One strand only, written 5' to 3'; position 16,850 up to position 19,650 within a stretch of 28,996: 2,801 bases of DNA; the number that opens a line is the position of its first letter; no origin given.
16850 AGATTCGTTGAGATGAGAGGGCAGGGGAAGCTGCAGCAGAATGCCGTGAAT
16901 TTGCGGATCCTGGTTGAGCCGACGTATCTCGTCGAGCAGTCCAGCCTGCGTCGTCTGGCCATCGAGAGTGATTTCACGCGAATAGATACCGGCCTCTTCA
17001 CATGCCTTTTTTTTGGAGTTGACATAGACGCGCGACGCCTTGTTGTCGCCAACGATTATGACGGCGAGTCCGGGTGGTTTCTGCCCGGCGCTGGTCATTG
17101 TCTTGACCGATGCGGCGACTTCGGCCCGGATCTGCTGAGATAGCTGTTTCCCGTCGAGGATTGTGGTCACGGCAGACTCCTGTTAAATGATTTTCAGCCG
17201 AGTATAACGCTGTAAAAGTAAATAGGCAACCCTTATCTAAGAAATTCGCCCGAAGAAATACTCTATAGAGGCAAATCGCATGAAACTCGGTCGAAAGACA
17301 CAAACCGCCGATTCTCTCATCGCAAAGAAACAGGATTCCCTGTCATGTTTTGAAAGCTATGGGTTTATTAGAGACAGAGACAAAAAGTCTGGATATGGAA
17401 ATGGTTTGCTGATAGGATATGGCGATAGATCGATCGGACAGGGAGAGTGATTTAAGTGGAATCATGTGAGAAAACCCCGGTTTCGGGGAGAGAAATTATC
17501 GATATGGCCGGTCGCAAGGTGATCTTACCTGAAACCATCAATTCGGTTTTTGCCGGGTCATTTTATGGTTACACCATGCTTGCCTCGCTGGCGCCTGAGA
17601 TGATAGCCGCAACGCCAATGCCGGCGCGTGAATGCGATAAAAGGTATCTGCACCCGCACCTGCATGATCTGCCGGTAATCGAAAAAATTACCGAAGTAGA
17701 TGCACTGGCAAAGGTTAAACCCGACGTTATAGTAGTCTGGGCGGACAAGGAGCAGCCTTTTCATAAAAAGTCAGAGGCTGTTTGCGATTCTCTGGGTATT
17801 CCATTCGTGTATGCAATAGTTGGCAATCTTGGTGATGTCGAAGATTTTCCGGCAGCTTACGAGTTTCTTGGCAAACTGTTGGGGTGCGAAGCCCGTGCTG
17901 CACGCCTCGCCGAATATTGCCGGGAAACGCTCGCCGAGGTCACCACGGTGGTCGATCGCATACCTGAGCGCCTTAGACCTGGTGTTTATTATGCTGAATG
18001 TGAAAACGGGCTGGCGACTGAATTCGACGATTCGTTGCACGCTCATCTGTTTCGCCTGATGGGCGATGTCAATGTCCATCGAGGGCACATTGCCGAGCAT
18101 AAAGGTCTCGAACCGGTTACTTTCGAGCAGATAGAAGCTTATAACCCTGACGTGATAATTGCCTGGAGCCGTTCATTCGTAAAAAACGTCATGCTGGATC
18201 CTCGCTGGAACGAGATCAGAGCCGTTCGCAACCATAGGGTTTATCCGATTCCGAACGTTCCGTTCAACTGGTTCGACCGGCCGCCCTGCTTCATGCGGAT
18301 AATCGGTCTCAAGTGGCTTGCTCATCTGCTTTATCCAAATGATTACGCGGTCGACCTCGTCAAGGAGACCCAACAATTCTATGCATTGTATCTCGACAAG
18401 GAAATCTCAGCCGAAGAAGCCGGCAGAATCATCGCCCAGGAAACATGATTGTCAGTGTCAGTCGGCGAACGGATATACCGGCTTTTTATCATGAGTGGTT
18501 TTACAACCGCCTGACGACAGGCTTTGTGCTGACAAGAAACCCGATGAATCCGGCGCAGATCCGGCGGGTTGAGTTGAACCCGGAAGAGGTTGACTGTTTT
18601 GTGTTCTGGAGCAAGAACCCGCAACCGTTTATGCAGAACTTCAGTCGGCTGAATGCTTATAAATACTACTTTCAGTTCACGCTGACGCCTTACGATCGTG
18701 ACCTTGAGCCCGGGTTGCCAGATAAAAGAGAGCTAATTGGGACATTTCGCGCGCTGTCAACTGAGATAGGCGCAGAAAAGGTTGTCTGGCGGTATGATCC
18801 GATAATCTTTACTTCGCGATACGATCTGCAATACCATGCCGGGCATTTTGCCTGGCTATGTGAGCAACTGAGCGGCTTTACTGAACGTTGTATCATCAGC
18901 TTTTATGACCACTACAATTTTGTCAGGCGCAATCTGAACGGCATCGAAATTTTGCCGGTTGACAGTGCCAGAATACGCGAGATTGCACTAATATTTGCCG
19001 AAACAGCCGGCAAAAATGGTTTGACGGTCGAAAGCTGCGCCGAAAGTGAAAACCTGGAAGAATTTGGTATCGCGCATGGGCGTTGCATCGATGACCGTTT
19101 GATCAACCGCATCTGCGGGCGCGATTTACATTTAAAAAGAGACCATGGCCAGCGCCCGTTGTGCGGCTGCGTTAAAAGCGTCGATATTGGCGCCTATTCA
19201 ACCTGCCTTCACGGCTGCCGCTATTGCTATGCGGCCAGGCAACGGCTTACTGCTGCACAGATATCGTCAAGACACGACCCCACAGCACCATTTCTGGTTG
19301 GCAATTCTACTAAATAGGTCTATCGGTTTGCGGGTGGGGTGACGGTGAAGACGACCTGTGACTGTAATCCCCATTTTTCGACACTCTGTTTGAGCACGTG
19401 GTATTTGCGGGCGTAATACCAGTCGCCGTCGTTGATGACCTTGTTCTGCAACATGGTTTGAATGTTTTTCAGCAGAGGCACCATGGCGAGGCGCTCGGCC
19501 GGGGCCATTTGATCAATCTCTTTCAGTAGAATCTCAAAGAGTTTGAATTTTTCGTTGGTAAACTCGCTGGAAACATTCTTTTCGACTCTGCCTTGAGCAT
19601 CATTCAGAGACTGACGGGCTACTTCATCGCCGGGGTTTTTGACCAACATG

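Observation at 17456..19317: Cytoplasmic 'periplasmic-binding-protein' fold protein translationally coupled to a DUF1848 protein with radical-SAM-like CX3CX2C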

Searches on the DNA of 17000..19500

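Call 61: search_rna_families(source=window, start=17000, end=19500, threshold=evalue, max_evalue=1)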
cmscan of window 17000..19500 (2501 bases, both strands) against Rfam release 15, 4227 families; matches with E-value up to 1: 0.
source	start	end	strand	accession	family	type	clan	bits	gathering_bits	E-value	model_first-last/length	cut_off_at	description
